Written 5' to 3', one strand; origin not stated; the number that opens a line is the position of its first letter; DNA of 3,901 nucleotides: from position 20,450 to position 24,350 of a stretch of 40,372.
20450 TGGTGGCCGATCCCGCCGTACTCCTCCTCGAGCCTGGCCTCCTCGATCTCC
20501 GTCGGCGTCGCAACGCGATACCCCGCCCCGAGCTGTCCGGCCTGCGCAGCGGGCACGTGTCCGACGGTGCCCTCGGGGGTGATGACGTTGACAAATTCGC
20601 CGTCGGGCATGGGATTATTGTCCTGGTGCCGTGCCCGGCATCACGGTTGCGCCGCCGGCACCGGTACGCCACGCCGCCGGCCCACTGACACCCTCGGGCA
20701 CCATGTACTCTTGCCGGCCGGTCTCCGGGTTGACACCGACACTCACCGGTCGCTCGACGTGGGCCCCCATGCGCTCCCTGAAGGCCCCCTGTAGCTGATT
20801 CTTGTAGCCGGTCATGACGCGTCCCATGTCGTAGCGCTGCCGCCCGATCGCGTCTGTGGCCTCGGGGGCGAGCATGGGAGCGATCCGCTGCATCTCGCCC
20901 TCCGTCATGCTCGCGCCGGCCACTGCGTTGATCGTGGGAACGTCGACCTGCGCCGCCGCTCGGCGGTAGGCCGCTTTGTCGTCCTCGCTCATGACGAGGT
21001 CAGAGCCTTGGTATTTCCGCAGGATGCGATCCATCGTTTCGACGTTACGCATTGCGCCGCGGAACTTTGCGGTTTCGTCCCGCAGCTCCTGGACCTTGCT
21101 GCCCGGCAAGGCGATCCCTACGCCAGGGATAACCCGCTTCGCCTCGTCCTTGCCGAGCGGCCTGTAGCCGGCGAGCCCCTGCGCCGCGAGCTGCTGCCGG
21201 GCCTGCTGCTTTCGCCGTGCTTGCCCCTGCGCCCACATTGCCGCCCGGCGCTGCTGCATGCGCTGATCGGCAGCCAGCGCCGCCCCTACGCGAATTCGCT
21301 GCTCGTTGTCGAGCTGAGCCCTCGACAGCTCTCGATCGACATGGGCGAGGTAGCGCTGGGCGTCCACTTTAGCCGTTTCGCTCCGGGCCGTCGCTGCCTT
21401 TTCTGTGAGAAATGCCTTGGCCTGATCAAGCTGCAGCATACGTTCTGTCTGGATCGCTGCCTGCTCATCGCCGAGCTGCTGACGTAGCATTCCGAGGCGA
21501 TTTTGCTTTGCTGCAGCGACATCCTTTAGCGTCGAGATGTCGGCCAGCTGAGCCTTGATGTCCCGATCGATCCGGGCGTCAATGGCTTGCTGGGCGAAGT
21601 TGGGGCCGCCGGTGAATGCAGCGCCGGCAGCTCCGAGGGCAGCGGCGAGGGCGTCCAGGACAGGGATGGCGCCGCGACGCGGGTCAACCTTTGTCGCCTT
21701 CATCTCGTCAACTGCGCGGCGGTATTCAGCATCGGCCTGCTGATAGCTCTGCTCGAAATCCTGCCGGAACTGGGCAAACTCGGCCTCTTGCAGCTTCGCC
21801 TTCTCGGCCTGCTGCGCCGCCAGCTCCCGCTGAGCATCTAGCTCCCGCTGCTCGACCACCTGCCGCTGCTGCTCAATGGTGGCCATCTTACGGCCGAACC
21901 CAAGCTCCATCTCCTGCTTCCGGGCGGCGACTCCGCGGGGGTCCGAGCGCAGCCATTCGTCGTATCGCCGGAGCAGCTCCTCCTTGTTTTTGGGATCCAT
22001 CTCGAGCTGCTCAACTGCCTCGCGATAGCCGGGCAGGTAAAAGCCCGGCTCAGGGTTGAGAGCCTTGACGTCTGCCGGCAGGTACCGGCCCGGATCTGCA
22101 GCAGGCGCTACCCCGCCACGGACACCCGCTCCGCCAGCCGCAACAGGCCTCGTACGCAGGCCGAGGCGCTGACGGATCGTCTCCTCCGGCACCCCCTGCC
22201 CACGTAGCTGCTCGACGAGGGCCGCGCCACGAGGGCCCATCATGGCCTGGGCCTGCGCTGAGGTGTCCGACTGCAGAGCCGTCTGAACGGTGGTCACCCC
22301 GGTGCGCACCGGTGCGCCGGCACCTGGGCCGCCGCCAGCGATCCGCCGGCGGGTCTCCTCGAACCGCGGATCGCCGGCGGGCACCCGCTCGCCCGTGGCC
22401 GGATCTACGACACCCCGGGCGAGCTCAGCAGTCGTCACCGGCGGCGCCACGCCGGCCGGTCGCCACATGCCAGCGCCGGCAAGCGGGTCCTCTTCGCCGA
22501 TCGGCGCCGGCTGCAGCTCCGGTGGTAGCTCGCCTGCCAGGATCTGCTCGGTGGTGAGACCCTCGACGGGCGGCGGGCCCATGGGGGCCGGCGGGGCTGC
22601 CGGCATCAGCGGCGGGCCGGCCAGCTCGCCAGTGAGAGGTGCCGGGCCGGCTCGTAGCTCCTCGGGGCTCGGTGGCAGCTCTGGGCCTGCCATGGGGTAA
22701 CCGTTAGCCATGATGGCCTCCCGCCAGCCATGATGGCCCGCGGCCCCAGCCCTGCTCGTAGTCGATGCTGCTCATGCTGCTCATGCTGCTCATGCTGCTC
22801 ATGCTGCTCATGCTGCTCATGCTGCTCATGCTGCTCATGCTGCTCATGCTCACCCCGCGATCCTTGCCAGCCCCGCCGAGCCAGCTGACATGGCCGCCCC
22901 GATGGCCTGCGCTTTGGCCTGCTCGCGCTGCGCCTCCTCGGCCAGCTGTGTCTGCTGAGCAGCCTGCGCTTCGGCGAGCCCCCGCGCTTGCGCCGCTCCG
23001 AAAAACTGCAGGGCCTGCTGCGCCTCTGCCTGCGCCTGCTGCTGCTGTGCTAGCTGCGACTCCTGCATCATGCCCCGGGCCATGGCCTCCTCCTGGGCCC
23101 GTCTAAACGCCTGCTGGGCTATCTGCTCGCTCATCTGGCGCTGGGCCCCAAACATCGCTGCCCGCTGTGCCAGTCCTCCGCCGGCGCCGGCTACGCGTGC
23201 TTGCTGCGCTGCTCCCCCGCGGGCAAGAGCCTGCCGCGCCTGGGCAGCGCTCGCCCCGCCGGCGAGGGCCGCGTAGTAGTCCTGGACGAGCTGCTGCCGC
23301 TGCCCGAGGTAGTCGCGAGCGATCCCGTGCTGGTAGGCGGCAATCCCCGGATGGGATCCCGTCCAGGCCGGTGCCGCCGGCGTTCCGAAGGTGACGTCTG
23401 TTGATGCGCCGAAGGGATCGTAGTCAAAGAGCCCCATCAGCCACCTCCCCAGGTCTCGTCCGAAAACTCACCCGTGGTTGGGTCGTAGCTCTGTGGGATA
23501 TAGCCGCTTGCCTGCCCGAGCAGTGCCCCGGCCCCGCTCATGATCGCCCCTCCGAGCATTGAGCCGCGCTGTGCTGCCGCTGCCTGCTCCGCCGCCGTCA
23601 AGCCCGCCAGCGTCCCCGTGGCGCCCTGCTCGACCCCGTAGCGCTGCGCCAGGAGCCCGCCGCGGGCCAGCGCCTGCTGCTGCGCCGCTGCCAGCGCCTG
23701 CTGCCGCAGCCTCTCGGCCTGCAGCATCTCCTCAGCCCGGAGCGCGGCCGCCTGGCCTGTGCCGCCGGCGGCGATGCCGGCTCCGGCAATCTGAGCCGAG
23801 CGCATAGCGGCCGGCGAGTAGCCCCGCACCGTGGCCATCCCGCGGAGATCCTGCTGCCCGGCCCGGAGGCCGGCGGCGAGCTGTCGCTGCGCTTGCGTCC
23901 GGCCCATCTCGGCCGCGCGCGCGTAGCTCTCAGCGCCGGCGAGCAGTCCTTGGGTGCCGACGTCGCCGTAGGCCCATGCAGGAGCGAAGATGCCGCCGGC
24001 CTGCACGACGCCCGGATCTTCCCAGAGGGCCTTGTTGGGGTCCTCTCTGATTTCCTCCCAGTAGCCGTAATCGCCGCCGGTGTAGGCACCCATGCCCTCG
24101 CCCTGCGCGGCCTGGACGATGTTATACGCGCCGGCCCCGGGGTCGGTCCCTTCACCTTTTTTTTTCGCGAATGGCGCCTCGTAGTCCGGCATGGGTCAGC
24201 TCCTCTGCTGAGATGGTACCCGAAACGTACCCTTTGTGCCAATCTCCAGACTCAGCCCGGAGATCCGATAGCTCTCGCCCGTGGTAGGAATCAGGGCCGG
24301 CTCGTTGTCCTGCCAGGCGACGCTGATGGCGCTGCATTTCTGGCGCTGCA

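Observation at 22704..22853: Perfect 9-bp x 9.7 tandem repeat between two core-protein genes forms a doubly coupled (SSM)n micro-ORF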

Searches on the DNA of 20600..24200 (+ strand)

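Call 4: search_dna_similar(query=window:20600-24200:+, collection=phages, mode=distant, max_rows=25)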
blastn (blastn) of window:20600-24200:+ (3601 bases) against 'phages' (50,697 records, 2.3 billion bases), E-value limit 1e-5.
No match.

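Call 83: search_rna_families(source=window, start=22400, end=23200, threshold=evalue, max_evalue=1)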
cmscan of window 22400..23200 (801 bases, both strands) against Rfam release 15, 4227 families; matches with E-value up to 1: 0.
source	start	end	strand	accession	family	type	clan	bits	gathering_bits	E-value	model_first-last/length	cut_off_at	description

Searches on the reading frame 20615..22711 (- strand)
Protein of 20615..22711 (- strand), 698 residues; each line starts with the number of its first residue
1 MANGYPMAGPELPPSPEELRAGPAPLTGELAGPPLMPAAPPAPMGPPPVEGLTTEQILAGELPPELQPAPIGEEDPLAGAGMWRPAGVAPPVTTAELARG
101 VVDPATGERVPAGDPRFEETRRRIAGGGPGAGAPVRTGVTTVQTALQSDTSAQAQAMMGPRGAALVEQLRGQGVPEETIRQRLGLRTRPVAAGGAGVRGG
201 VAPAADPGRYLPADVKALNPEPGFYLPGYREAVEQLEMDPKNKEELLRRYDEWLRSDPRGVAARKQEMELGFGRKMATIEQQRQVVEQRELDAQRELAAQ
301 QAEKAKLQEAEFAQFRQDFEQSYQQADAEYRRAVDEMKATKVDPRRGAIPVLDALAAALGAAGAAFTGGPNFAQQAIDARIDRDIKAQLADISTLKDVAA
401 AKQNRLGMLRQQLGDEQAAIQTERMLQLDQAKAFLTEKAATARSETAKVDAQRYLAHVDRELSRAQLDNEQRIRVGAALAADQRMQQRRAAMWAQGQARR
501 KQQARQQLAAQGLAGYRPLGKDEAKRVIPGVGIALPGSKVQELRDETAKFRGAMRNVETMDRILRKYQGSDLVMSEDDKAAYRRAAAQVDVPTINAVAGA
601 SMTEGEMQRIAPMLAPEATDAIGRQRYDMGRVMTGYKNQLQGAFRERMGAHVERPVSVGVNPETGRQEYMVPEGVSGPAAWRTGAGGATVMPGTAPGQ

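Call 5: search_protein_families(library=phrogs, proteins=[window:20615-22711:-], max_evalue=0.01)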
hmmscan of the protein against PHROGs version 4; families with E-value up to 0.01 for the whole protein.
window:20615-22711:- (698 aa): 0 families

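Call 7: find_related_loci(query=window:20615-22711:-, collection=viral_contigs, flank=4000)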
Query window:20615-22711:- (698 aa) in viral_contigs; peptide patterns used: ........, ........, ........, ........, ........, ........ (x = any residue, [..] = any of these).
7 stretches matched a pattern, but none encodes a relative of the query by tblastn (E <= 1e-3).

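Call 9: find_homologous_proteins(query=window:20615-22711:-, max_evalue=0.001)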
Query window:20615-22711:- (698 aa): 6 proteins with E <= 0.001 among 8000 candidates.
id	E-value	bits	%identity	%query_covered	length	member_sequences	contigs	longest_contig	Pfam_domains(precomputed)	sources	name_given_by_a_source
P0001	0.0e+0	1397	100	94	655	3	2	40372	-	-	-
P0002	0.0e+0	1139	80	100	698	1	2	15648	-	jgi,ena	-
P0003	1.5e-204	700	76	64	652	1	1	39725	-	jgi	jgi:hypothetical protein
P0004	3.3e-87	312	45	65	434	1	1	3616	-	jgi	-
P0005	1.9e-56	211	37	61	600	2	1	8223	-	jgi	jgi:hypothetical protein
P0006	2.9e-8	52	42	14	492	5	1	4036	-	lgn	-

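Call 10: find_encoding_contigs(protein=P0002, flank=6000)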
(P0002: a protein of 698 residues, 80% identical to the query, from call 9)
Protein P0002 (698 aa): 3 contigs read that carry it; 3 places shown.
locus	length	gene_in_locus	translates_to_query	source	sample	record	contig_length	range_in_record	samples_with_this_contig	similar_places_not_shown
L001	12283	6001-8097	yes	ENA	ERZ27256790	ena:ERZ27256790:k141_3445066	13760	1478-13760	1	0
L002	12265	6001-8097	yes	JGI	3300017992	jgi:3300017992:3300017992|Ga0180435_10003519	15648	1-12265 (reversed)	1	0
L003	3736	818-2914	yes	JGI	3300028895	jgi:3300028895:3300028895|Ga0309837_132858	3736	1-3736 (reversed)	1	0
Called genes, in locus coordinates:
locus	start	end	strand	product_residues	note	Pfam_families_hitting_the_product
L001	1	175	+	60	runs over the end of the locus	-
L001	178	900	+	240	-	PF24175:SU10_adaptor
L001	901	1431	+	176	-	-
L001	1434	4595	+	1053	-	-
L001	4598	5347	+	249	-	-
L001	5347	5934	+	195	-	-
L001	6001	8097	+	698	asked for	-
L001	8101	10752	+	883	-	-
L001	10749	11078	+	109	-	-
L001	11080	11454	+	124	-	-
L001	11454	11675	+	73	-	-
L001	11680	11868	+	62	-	-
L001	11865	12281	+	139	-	?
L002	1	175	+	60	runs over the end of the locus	-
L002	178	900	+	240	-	PF24175:SU10_adaptor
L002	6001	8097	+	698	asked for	-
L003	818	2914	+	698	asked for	-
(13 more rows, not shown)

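Call 11: find_encoding_contigs(protein=P0003, flank=6000)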
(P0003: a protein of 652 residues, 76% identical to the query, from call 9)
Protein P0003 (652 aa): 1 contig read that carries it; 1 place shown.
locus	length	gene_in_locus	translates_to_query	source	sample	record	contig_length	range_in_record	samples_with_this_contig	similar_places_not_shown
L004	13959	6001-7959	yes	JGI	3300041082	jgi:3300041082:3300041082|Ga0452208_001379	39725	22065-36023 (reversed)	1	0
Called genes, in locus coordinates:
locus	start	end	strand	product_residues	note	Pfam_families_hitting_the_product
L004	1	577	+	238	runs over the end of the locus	PF24175:SU10_adaptor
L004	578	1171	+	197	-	-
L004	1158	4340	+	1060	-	-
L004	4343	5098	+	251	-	-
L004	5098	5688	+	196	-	-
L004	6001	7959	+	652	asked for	-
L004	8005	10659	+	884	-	-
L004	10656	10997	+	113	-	-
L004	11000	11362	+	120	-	-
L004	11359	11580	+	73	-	-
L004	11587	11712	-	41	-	-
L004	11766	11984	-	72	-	-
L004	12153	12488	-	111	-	PF13560:HTH_31, PF12844:HTH_19, PF01381:HTH_3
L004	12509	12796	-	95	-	-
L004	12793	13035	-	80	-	-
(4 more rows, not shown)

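Call 17: find_encoding_contigs(protein=P0001, flank=6000)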
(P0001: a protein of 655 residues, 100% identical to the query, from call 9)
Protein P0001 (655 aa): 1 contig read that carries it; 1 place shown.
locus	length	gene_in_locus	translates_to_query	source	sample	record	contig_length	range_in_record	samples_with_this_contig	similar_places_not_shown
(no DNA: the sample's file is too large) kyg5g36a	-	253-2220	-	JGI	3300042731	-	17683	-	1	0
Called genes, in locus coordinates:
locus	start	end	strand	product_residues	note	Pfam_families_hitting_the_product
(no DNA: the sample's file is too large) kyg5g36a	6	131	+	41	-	-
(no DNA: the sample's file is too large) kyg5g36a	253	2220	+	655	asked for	-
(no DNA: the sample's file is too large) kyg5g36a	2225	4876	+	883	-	-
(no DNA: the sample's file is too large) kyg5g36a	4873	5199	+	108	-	-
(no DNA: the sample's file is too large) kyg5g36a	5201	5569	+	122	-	-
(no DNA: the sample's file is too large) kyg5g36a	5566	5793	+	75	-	-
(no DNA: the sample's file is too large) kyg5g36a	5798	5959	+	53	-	-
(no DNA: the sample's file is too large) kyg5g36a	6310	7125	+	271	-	-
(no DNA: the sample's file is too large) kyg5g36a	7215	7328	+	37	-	-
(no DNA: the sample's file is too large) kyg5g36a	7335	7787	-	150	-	-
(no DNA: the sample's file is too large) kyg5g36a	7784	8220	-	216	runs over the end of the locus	-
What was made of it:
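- On In-frame VNTR (slippage minisatellite): The only hint is a contig that ends inside the array (call 17).
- A second assembly of the same phage carries at least 7.8 units (call 17). A second assembly breaks inside the array, which is compatible with mixed alleles (call 17). One contig from another sample ends inside the array (call 17). An independent assembly holds at least 7.8 identical units followed by the same tail (call 17).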

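Call 18: find_encoding_contigs(protein=P0004, flank=6000)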
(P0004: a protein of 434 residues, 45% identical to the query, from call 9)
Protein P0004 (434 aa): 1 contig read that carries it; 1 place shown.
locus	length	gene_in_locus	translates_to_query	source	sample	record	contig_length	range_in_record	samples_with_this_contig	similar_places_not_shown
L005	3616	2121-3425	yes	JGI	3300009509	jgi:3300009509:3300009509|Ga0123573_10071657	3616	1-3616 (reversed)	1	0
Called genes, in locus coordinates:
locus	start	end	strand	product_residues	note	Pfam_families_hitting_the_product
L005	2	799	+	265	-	?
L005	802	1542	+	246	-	-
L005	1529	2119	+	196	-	-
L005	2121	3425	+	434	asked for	-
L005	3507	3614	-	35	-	?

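Call 19: find_encoding_contigs(protein=P0005, flank=6000)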
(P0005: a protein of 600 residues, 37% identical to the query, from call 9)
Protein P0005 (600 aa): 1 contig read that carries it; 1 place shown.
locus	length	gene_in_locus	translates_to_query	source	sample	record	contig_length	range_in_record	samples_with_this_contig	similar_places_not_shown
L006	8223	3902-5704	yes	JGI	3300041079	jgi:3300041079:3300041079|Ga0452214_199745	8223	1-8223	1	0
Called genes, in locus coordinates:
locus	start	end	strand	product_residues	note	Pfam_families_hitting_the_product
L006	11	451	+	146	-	-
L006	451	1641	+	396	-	-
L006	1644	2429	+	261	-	-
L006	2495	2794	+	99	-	-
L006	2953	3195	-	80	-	-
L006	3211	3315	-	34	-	-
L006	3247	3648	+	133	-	-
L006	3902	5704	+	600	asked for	-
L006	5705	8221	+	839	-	?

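Call 25: find_related_loci(query=A1, collection=metagenome_contigs, flank=3500)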
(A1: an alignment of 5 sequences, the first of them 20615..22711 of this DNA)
Query A1 (698 aa) in metagenome_contigs; peptide patterns used: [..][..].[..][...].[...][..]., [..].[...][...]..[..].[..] (x = any residue, [..] = any of these).
600 stretches matched a pattern, but none encodes a relative of the query by tblastn (E <= 1e-3).
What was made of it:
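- Tried and rejected: The profile scan returned only unconfirmed hits (call 25).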

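Call 45: search_protein_families(library=pfam, proteins=[window:20615-22711:-], max_evalue=1)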
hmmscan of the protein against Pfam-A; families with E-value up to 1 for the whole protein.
window:20615-22711:- (698 aa): 1 family
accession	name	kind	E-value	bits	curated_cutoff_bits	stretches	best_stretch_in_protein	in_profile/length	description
PF04201.20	TPD52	-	0.3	11.8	25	0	390-415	18-43/108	Tumour protein D52 family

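Call 85: search_solved_structures(query=window:20615-22711:-, max_evalue=1)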
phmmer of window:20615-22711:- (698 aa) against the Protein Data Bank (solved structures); distinct sequences matched with E-value up to 1: 1.
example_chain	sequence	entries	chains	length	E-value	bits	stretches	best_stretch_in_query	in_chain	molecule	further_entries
3hlt_A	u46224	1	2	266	0.54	12.6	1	142-235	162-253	HDHD2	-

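Call 98: predict_structure(alignment_id=A5)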
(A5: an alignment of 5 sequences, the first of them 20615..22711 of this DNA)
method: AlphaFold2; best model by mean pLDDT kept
length: 698 residues; sequences in the alignment: 5
mean_pLDDT: 58.1   pTM: 0.23
mean pLDDT of the five models: 58.1, 56.6, 56.2, 55.7, 52.8
residues with pLDDT >= 90: 0; 70-90: 254; 50-70: 191; < 50: 253
segments of 3 or more residues with pLDDT < 50: 1-13, 20-93, 126-147, 187-209, 337-370, 372-374, 508-514, 529-532, 569-571, 591-630, 674-698
pLDDT, mean of each block of 10 residues (from residue 1): 33 47 37 34 37 42 34 35 33 53 72 76 51 29 44 76 80 76 56 28 42 70 72 79 82 79 73 69 78 82 82 84 80 59 36 37 39 52 60 60 64 69 78 79 69 78 79 73 74 71 55 53 56 52 66 73 64 65 67 35 33 33 37 62 61 53 60 48 37 28
secondary structure, 60 per line:
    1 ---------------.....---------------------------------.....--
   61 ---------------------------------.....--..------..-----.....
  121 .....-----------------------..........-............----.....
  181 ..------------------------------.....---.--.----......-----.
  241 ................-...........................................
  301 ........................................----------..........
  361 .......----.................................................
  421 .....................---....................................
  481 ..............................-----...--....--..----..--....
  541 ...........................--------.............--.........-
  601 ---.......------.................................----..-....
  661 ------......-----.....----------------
elements in order (helices of 4 or more, strands of 3 or more residues): H16-20 H54-58 H94-98 H116-125 H149-158 H160-171 H176-182 H213-217 H229-234 H240-256 H258-340 H351-367 H372-441 H445-510 E516-518 H521-524 H537-567 H576-588 H591-599 H604-610 H617-649 E657-660 E667-672 H678-682

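Call 100: fold_search(model_id=the predicted structure, library=pdb)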
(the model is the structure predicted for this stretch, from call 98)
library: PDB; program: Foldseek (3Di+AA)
matches with E <= 10: 126; with E <= 0.001: 0
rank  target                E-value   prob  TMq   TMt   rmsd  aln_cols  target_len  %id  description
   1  1ez3_B                9.6e-01  0.30  0.07  0.31  18.6       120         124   13  CRYSTAL STRUCTURE OF THE NEURONAL T-SNARE SYNTAXIN-1A (released 2000-06-07)
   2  8ub3_4                1.7e+00  0.11  0.08  0.21  22.1       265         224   11  DpHF7 filament (released 2024-04-10)
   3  8oir_Aa               1.8e+00  0.20  0.06  0.10  15.3        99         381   11  55S human mitochondrial ribosome with mtRF1 and P-site tRNA (released 2023-06-14)
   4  6n63                  2.2e+00  0.41  0.08  0.37  29.7       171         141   11  Crystal structure of an Iron binding protein (released 2019-07-17)
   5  1s94_B                2.3e+00  0.33  0.08  0.41  19.2       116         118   10  Crystal structure of the Habc domain of neuronal syntaxin from the squid Loligo pealei (released 2004-05-11)
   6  4r61                  2.9e+00  0.11  0.07  0.25  19.3       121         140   15  Crystal structure of a rationally designed single-chain protein mimicking a trimeric gp41 N-terminal heptad-repeat regio (released 2014-12-10)
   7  3bt5                  3.0e+00  0.13  0.07  0.30  33.0       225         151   12  Crystal structure of DUF305 fragment from Deinococcus radiodurans (released 2008-01-15)
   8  4l3i_A                3.0e+00  0.04  0.07  0.10  44.4       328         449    9  Structure of the microtubule associated protein PRC1 (Protein Regulator of Cytokinesis 1) (released 2013-07-17)
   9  7vzr_a                3.4e+00  0.89  0.07  0.05   1.6        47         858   28  Structure of the Acidobacteria homodimeric reaction center bound with cytochrome c (the smaller form) (released 2022-12-28)
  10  9qwr_B                3.4e+00  0.10  0.08  0.24  24.2       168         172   13  MIC60 helical bundle dimer (released 2026-02-25)
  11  7vzr_A                3.6e+00  0.51  0.06  0.05   5.9        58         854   26  Structure of the Acidobacteria homodimeric reaction center bound with cytochrome c (the smaller form) (released 2022-12-28)
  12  8jxk_E                4.0e+00  0.94  0.07  0.29   1.0        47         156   23  Crystal Structure of Rv0047c from Mycobacterium tuberculosis (released 2024-07-03)
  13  7s5c_C                4.2e+00  0.89  0.07  0.68   3.1        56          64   14  M. xanthus ferritin-like protein EncB (released 2022-02-02)
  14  6h2x                  4.4e+00  0.05  0.08  0.15  52.8       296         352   12  MukB coiled-coil elbow from E. coli (released 2019-03-06)
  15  4j2c_C                4.6e+00  0.15  0.07  0.37  17.3       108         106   10  GARP-SNARE Interaction (released 2013-12-25)
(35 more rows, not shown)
